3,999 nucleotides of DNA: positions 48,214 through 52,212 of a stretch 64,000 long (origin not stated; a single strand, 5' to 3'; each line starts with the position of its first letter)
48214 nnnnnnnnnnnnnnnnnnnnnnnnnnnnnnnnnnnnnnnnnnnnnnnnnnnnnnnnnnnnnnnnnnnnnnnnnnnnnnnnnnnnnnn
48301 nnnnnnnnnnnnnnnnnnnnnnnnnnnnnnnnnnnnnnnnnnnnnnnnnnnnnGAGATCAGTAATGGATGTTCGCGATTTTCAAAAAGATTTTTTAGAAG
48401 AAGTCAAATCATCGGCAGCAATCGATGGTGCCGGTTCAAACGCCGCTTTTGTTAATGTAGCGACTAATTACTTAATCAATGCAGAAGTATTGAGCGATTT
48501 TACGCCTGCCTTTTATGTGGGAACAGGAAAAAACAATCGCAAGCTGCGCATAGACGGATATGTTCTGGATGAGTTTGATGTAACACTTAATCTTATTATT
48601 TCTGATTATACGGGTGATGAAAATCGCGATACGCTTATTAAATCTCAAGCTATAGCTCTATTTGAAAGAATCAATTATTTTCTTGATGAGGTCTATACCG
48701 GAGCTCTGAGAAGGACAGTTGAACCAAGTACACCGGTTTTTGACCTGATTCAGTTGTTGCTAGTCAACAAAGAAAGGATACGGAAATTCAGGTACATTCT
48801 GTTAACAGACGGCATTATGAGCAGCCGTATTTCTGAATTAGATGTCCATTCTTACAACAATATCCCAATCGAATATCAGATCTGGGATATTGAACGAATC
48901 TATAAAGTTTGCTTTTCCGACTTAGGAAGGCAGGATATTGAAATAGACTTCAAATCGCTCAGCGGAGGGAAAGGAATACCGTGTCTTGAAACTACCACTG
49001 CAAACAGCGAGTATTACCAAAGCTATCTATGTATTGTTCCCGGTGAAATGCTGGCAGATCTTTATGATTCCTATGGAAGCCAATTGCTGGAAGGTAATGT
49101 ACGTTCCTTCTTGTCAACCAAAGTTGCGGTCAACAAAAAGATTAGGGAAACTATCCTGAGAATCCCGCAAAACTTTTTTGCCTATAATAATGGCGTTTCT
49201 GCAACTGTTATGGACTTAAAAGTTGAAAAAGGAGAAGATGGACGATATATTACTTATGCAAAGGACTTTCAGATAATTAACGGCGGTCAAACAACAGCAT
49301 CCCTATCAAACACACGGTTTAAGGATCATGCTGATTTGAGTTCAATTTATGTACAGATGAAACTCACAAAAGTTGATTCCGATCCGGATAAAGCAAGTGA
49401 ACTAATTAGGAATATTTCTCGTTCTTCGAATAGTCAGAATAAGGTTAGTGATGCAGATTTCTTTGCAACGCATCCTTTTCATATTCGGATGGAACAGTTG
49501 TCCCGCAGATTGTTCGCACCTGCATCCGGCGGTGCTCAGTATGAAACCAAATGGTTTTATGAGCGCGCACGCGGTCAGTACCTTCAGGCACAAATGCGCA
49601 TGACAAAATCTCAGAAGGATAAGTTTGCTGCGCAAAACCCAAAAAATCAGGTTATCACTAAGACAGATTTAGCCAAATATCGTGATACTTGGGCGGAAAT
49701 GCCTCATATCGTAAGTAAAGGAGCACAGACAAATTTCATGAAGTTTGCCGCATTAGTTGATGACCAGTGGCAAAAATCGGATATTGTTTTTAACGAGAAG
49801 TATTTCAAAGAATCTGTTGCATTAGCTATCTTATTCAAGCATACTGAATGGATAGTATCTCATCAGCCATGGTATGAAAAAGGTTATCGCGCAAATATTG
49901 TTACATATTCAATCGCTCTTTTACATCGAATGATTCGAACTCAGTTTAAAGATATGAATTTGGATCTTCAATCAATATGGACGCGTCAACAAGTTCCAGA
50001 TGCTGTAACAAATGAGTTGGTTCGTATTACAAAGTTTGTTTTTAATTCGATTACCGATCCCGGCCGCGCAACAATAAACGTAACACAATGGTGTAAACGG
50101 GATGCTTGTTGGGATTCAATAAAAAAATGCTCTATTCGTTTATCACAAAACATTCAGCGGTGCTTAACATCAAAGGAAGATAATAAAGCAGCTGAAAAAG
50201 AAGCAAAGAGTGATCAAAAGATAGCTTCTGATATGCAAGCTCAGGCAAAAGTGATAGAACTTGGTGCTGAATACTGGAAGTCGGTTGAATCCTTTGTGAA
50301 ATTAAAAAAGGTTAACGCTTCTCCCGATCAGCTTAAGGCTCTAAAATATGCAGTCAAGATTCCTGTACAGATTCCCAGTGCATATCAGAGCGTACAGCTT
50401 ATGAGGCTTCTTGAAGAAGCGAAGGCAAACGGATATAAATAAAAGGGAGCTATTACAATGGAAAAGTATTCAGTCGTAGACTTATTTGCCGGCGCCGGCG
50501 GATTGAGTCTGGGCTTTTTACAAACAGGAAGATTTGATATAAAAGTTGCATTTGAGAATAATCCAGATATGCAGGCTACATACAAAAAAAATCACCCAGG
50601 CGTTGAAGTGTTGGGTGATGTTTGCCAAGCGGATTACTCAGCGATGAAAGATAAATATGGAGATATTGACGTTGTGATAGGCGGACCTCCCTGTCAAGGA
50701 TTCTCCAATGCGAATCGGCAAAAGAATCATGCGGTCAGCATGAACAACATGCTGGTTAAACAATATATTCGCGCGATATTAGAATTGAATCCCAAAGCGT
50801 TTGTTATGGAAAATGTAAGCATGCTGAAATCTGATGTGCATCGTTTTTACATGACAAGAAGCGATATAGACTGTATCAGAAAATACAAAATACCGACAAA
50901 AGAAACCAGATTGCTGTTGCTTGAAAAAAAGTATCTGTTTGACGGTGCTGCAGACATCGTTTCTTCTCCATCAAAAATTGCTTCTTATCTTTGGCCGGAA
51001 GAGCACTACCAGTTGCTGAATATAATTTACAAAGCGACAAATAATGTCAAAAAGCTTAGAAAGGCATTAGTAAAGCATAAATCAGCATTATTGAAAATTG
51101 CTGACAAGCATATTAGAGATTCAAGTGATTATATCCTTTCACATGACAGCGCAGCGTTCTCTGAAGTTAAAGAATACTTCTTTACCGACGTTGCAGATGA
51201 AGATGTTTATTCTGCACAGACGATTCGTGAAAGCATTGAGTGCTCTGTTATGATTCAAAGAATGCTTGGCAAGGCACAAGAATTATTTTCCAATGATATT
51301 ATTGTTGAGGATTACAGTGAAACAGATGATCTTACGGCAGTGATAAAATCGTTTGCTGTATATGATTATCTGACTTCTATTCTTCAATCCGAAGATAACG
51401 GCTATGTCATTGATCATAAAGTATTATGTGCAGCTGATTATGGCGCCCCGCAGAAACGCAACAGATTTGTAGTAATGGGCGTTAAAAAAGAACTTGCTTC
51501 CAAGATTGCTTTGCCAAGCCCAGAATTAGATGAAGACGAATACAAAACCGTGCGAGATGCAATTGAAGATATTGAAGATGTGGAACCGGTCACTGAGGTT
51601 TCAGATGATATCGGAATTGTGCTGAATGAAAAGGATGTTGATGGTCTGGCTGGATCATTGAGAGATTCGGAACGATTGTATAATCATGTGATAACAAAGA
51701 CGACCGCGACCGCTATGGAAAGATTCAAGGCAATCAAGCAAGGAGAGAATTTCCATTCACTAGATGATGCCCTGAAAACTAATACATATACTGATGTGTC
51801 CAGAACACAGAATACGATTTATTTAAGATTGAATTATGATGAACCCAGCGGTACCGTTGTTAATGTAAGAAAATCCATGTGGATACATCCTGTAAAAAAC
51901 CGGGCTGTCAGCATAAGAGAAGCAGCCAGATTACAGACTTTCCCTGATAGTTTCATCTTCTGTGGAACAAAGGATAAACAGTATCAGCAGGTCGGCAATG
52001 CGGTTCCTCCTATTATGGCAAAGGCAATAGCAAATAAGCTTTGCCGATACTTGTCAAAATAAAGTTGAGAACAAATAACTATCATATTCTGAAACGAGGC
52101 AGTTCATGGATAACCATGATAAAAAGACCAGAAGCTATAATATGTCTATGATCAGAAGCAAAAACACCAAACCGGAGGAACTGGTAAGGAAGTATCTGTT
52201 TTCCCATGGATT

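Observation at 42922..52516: Seven-gene MORC-Z1-PD-(D/E)XK-AIPR-Dcm-Vsr system (Mza-like variant with 5mC self-marking)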

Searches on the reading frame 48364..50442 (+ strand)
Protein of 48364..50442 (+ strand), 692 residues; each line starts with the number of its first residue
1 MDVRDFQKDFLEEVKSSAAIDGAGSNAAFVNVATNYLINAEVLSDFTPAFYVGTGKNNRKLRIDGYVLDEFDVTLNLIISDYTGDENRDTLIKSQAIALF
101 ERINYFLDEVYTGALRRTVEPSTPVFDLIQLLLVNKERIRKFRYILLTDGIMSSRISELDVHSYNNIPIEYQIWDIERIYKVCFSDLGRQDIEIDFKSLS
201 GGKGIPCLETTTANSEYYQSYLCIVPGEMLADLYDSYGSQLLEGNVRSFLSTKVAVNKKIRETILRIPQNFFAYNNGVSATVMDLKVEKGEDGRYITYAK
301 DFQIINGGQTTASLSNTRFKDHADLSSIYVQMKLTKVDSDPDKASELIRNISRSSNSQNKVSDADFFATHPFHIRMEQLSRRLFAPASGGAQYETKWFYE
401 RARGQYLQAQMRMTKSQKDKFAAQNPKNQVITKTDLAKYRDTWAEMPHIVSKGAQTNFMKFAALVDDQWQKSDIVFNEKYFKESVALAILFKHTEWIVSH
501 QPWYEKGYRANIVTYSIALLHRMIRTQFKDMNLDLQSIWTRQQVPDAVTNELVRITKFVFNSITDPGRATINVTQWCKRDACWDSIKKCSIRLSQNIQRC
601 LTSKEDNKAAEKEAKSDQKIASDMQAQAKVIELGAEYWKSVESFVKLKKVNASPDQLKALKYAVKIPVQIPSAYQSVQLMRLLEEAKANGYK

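Call 3: search_protein_families(library=pfam, proteins=[window:48364-50442:+], max_evalue=0.01)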
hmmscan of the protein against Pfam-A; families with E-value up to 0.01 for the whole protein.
window:48364-50442:+ (692 aa): 2 families
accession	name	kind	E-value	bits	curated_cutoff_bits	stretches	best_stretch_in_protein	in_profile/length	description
PF10592.14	AIPR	-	1.6e-98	330.6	25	1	242-566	1-307/308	AIPR protein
PF22879.1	AIPR_N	-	4e-40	137.7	28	1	29-181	1-151/151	Abortive infection phage resistance protein N-terminal domain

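Call 4: search_protein_families(library=padloc, proteins=[window:48364-50442:+], max_evalue=0.01)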
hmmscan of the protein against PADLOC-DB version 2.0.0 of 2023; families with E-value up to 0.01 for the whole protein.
window:48364-50442:+ (692 aa): 2 families
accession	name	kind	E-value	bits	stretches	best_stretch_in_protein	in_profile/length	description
PDLC02207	MzaE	-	5e-75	251.2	1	58-588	65-582/598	-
PDLC02357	AbiU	-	8.2e-22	76.1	1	220-418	219-394/537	AbiU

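Call 63: search_solved_structures(query=A3, max_evalue=1)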
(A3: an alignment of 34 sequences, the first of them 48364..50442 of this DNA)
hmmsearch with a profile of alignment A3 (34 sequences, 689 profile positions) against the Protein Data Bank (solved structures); distinct sequences matched with E-value up to 1: 0.

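Call 71: predict_structure(alignment_id=A3)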
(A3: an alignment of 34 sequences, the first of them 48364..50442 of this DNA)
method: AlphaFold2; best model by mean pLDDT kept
length: 692 residues; sequences in the alignment: 34
mean_pLDDT: 76.0   pTM: 0.50
mean pLDDT of the five models: 76.0, 73.7, 71.7, 68.3, 67.8
residues with pLDDT >= 90: 128; 70-90: 364; 50-70: 122; < 50: 78
segments of 3 or more residues with pLDDT < 50: 185-190, 212-214, 244-255, 354-374, 381-391, 393-410
pLDDT, mean of each block of 10 residues (from residue 1): 74 76 75 81 80 86 89 89 80 88 93 84 85 89 91 70 86 85 51 82 82 59 85 76 45 51 72 60 85 87 73 78 82 78 60 44 35 50 43 45 41 57 52 75 92 75 72 68 84 91 83 96 92 87 90 95 84 85 92 91 77 60 71 88 88 86 84 83 85 82
secondary structure, 60 per line:
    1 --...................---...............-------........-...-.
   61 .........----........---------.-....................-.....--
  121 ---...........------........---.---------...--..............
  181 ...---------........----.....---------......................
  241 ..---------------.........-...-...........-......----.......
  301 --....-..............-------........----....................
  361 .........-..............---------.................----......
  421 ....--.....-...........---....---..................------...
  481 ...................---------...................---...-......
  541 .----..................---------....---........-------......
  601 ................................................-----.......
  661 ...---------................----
elements in order (helices of 4 or more, strands of 3 or more residues): H3-21 H25-39 E47-54 E60-69 E74-81 H93-112 H114-118 H124-134 E141-148 E162-164 E167-175 H176-183 E193-195 H196-200 E205-209 E219-226 H227-242 H258-266 E272-282 E284-289 E294-300 E303-306 H308-321 E329-336 H341-369 H371-384 H396-410 H415-424 H433-443 H447-450 H454-471 H478-499 H509-527 E531-533 H535-541 H546-563 H573-576 H580-587 H595-600 E601-603 H604-648 H654-663 H673-688

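Call 74: fold_search(model_id=the predicted structure, library=pdb)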
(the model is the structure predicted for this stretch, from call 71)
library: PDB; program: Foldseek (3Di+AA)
matches with E <= 10: 79; with E <= 0.001: 0
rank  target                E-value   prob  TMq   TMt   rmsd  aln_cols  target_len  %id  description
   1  8q44_B                4.6e-01  0.77  0.13  0.19   6.0       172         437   12  Crystal structure of cA4-bound Can2 (E364R) in complex with oligo-T DNA (released 2023-11-22)
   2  4f0p_A                5.3e-01  0.82  0.14  0.20   6.5       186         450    9  MspJI Restriction Endonuclease - P31 Form (released 2012-08-08)
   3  8zlb_A                5.8e-01  0.08  0.05  0.12  31.7       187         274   11  EB bound state of hPAC (released 2025-07-23)
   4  8q42_A                6.0e-01  0.69  0.13  0.19   6.0       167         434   12  Crystal structure of cA4-bound Can2 (E341A) in complex with oligo-A DNA (released 2023-11-22)
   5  8q3z_A                6.6e-01  0.35  0.10  0.15  10.4       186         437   10  Crystal structure of cA4-bound Can2 from Thermoanaerobacter brockii (released 2023-11-22)
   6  4f0p_B                7.7e-01  0.77  0.14  0.21   6.7       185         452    7  MspJI Restriction Endonuclease - P31 Form (released 2012-08-08)
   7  5mv0_C                7.7e-01  0.18  0.10  0.25  10.9       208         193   10  Structure of an N-terminal domain of a reptarenavirus L protein (released 2017-05-17)
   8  6r0j_MODEL_1_A        8.0e-01  0.44  0.12  0.35   8.0       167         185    8  The N-terminal domain of rhomboid protease YqgP (released 2020-01-08)
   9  8q43_B                9.2e-01  0.66  0.13  0.20   6.2       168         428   11  Crystal structure of cA4-bound Can2 (E341A) in complex with oligo-C DNA (released 2023-11-22)
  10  7lvv_D                9.7e-01  0.30  0.09  0.29   6.0        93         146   18  cryoEM structure DrdV-DNA complex (released 2021-03-17)
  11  8q42_B                1.1e+00  0.54  0.13  0.19   5.9       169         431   12  Crystal structure of cA4-bound Can2 (E341A) in complex with oligo-A DNA (released 2023-11-22)
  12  3d03_A                1.1e+00  0.08  0.08  0.16  12.6       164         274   12  1.9A structure of Glycerophoshphodiesterase (GpdQ) from Enterobacter aerogenes (released 2008-10-14)
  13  1oao_D                1.2e+00  0.03  0.07  0.07  17.4       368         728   10  NiZn[Fe4S4] and NiNi[Fe4S4] clusters in closed and open alpha subunits of acetyl-CoA synthase/carbon monoxide dehydrog (released 2003-04-11)
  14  1oao_C                1.2e+00  0.03  0.08  0.08  15.9       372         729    8  NiZn[Fe4S4] and NiNi[Fe4S4] clusters in closed and open alpha subunits of acetyl-CoA synthase/carbon monoxide dehydrog (released 2003-04-11)
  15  8q43_A                1.3e+00  0.57  0.13  0.21   6.4       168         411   11  Crystal structure of cA4-bound Can2 (E341A) in complex with oligo-C DNA (released 2023-11-22)
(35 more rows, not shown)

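Call 78: search_dna_similar(query=window:48364-50442:+, collection=plasmids, mode=protein, max_rows=15, max_evalue=1e-20)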
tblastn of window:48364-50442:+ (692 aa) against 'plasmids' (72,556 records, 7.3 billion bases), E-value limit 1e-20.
Records with a match: 20; places in all: 20; records where one place covers at least 80% of the query: 18.
Best place of each record, by identity: 60-80% 1; <60% 19.
By first word of the organism name: Rhizobium 4; Agrobacterium 2; Ensifer 2; Subdoligranulum 1; Acetoanaerobium 1; Pseudarthrobacter 1; Devosia 1; Pseudomonas 1; Azospirillum 1; Hymenobacter 1; and 5 more.
By predicted mobility (MOB-suite, as given by PLSDB): non-mobilizable 16; conjugative 4.
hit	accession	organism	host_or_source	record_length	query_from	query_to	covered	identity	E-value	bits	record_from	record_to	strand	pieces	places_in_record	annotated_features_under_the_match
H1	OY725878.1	Subdoligranulum variabile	-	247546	1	676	98%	61.4%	0e+0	826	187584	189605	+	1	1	record has no annotation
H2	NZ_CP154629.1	Acetoanaerobium noterae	cell culture,Sludge of a digestion ...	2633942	1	692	100%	52.2%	0e+0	724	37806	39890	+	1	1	none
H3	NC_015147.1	Pseudarthrobacter phenanthrenivorans Sphe3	creosote-polluted soil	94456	9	690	99%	35.4%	1e-116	393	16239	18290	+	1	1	AIPR family protein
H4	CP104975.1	Devosia sp. A8/3-2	Oxytropis tragacanthoides,cell ...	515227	49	691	93%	37.6%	5e-101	438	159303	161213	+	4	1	none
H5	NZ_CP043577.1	Pseudomonas putida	bacterial isolate,biofilm reactor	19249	122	692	83%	39.0%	6e-117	393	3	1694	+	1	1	none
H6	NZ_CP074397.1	Agrobacterium salinitolerans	Cotton,tiaaue sample,root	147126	3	603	87%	34.5%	2e-102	351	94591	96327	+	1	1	AIPR family protein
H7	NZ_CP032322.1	Azospirillum argentinense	soil sample,Agricultural field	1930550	22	591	82%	35.3%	6e-94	327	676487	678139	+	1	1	record has no annotation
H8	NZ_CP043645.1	Hymenobacter sp. NBH84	pure culture,soil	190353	16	588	83%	33.1%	8e-73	264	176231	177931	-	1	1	AIPR family protein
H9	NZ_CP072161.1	Rhizobium sp. B230/85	Himalayan blackberry,cell culture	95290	11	587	83%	32.7%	5e-78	280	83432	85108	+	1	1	AIPR family protein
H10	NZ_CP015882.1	Ensifer adhaerens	silty clay loam soil (pH 6.1)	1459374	5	587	84%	32.2%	8e-78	279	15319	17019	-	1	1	none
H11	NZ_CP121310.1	Ensifer adhaerens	bacterial colony,soil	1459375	5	587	84%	32.2%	8e-78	279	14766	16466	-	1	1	none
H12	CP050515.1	Rhizobium leguminosarum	Trifolium repens,cell culture,root ...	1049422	5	602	84%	32.0%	9e-64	271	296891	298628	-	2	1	none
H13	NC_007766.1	Rhizobium etli CFN 42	-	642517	11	587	83%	32.1%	7e-72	261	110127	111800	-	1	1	AIPR family protein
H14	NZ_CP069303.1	Shinella sp. PSBB067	monoisolate,Minnesota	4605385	59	587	76%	35.0%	2e-97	337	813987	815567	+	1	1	none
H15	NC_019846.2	Sinorhizobium meliloti GR4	-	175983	11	587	83%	31.8%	9e-71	258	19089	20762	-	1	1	AIPR family protein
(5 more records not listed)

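Call 79: get_annotated_region(hit=H3, flank=8000)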
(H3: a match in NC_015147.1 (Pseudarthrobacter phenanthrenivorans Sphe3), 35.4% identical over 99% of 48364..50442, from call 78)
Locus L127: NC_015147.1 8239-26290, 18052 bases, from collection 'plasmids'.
description: Pseudarthrobacter phenanthrenivorans Sphe3 plasmid pASPHE302, complete sequence
organism: Pseudarthrobacter phenanthrenivorans Sphe3 (NCBI taxid 930171)
taxonomy: Bacteria; Actinomycetota; Actinomycetes; Micrococcales; Micrococcaceae; Pseudarthrobacter; Pseudarthrobacter phenanthrenivorans; Pseudarthrobacter phenanthrenivorans Sphe3
host: -; source: creosote-polluted soil; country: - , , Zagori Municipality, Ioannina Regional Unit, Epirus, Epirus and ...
typing (MOB-suite, as given by PLSDB): conjugative; relaxase MOBP; mating-pair formation MPF_T
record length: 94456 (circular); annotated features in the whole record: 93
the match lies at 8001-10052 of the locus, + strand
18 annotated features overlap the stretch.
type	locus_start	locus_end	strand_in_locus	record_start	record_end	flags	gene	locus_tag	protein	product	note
CDS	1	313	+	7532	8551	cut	-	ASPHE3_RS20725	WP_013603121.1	ATP-dependent DNA ligase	-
CDS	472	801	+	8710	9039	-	-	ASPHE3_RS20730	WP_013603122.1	hypothetical protein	-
CDS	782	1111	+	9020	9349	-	-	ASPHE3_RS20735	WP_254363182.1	hypothetical protein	-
CDS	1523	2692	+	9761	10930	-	dcm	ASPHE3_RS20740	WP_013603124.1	DNA (cytosine-5-)-methyltransferase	GO:0006304 - DNA modification [Evidence IEA]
CDS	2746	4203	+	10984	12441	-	-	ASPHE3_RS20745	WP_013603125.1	ATP-binding protein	-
CDS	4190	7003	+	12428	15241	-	-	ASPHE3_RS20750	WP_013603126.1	Z1 domain-containing protein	-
CDS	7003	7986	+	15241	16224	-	-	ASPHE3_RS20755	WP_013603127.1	PD-(D/E)XK motif protein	-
CDS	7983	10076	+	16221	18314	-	-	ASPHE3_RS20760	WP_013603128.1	AIPR family protein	-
CDS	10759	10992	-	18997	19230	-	-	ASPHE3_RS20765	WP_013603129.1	ribbon-helix-helix protein, CopG family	GO:0006355 - regulation of DNA-templated transcription [Evidence IEA]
CDS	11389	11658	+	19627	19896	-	-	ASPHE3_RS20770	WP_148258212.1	hypothetical protein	-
CDS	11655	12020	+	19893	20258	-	-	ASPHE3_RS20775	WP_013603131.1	hypothetical protein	-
CDS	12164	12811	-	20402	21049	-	-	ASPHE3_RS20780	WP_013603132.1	PIN domain-containing protein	-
CDS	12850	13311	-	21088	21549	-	-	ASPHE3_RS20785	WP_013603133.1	helix-turn-helix domain-containing protein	-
CDS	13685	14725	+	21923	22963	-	-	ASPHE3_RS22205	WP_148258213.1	restriction endonuclease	-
CDS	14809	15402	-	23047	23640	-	-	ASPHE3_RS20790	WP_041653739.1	recombinase family protein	GO:0006310 - DNA recombination [Evidence IEA]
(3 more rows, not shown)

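Call 86: search_protein_families(library=ncbifam, proteins=[window:48364-50442:+], max_evalue=0.001)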
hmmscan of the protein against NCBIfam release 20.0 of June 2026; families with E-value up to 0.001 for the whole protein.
window:48364-50442:+ (692 aa): 1 family
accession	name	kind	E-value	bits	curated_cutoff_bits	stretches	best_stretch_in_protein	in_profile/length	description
NF041935.1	MzaE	equivalog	9.1e-100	334.9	1050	1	18-589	25-582/593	MZA anti-phage system associated AIPR family protein MzaE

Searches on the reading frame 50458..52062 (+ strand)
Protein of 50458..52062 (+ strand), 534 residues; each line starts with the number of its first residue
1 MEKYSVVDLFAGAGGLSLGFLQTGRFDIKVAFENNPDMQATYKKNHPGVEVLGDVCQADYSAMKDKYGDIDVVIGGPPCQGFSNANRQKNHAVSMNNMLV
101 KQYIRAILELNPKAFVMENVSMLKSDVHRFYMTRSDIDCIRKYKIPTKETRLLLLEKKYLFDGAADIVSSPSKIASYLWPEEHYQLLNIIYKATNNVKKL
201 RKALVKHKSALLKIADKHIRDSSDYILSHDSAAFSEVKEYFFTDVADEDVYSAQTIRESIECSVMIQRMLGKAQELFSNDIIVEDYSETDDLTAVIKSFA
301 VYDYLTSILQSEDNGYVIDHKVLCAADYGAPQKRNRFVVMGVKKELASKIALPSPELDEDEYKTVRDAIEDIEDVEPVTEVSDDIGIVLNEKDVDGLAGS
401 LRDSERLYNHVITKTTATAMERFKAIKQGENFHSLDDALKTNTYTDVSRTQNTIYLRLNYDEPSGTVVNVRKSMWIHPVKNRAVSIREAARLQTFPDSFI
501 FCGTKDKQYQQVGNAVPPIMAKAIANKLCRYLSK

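Call 3: search_protein_families(library=pfam, proteins=[window:50458-52062:+], max_evalue=0.01)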
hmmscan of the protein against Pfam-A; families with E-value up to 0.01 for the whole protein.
window:50458-52062:+ (534 aa): 2 families
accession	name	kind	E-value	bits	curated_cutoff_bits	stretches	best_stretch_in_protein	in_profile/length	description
PF00145.23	DNA_methylase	-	9.8e-63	213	22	2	5-128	2-119/324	C-5 cytosine-specific DNA methylase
PF09445.16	Methyltransf_15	-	0.00091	19.3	22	1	6-112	4-115/165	RNA cap guanine-N2 methyltransferase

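Call 4: search_protein_families(library=padloc, proteins=[window:50458-52062:+], max_evalue=0.01)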
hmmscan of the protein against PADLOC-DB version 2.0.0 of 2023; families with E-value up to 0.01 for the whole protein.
window:50458-52062:+ (534 aa): 60 families (the best 25 are shown)
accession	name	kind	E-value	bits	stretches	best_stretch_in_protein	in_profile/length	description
PDLC03225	MTase_II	-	1.1e-130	435.3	2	259-530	314-596/615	Type II methyltransferase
PDLC03234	MTase_II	-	2.6e-93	311.3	2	310-533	142-367/375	Type II methyltransferase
PDLC03378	MTase_II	-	9.2e-90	299.4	2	312-533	137-331/344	Type II methyltransferase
PDLC00033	DruM2|DruM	-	2.2e-77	258.8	2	272-533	127-365/368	DNA cytosine methylase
PDLC03326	MTase_II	-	2.7e-73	245.5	2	312-532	143-376/412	Type II methyltransferase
PDLC03237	MTase_II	-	7.2e-57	191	3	404-531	652-790/1036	Type II methyltransferase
PDLC00026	DruM2|DruM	-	7.7e-56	188.1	2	301-532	125-318/336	DNA cytosine methylase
PDLC02650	DrmMII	-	2e-55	186.4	2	273-527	175-413/435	DrmMII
PDLC03272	MTase_II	-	2.4e-54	183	2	1-125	72-190/407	Type II methyltransferase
PDLC00030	DruM2|DruM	-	1.8e-49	166.9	2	308-533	149-365/380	DNA cytosine methylase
PDLC02656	DrmMII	-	9.5e-49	164.5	3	402-532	329-469/491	DrmMII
PDLC02648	DrmMII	-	1.6e-47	160.4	3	405-530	316-449/468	DrmMII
PDLC03307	MTase_II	-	4e-47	159.2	2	313-533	160-370/382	Type II methyltransferase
PDLC02649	DrmMII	-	1.3e-46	157.4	3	302-532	181-418/422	DrmMII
PDLC00027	DruM2|DruM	-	1.8e-44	150.6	3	4-128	12-129/361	DNA cytosine methylase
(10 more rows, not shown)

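Call 39: search_solved_structures(query=window:50458-52062:+, max_evalue=1e-10)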
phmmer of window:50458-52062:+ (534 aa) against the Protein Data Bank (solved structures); distinct sequences matched with E-value up to 1e-10: 41.
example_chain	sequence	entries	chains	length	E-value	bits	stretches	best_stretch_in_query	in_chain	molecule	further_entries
3g7u_A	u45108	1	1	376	2.6e-30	109.1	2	5-124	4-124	Cytosine-specific methyltransferase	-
1dct_A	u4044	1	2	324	1.6e-24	90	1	6-128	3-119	PROTEIN (MODIFICATION METHYLASE HAEIII)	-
3pt9_A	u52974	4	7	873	3.6e-24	88.8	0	3-125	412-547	DNA (cytosine-5)-methyltransferase 1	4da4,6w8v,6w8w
3pt6_A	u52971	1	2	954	4.8e-24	88.4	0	3-125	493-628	DNA (cytosine-5)-methyltransferase 1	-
5guv_A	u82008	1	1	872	5.1e-24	88.3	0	3-123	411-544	DNA (cytosine-5)-methyltransferase 1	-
9ped_A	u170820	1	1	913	5.7e-24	88.2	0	473-530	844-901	DNA (cytosine-5)-methyltransferase 1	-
9m5u_A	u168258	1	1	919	5.8e-24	88.1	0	473-530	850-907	DNA (cytosine-5)-methyltransferase 1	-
9v4p_A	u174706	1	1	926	6e-24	88.1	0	473-530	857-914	DNA (cytosine-5)-methyltransferase 1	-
3av4_A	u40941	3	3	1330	1.3e-23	87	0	3-125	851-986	DNA (cytosine-5)-methyltransferase 1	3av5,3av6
5wy1_A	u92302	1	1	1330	1.3e-23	87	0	3-125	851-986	DNA (cytosine-5)-methyltransferase 1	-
6x9i_A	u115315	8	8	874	3.2e-23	85.7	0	3-125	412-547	DNA (cytosine-5)-methyltransferase 1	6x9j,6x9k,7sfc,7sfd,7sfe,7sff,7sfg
5gut_A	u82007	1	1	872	3.2e-23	85.7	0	471-529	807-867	DNA (cytosine-5)-methyltransferase 1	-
3ubt_Y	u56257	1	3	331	3.7e-23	85.5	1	6-128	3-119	Modification methylase HaeIII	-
9v36_A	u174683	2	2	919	3.7e-23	85.5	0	3-125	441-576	DNA (cytosine-5)-methyltransferase 1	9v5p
9peb_A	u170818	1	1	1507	3.8e-23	85.5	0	473-530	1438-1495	DNA (cytosine-5)-methyltransferase 1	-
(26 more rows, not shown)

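Call 86: search_protein_families(library=ncbifam, proteins=[window:50458-52062:+], max_evalue=0.001)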
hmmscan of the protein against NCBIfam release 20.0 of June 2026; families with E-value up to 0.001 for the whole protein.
window:50458-52062:+ (534 aa): 3 families
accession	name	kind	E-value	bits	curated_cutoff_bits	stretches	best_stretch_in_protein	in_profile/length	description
TIGR00675.1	dcm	superfamily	4e-53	181.2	100.65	2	312-528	130-329/329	DNA (cytosine-5-)-methyltransferase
NF007772.0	PRK10458.1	subfamily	4e-08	32.3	710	1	3-126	88-234/472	DNA cytosine methylase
TIGR03505.1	FimV_core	subfamily_domain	0.0005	19.8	43.45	0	96-125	14-43/74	FimV/HubP family polar landmark protein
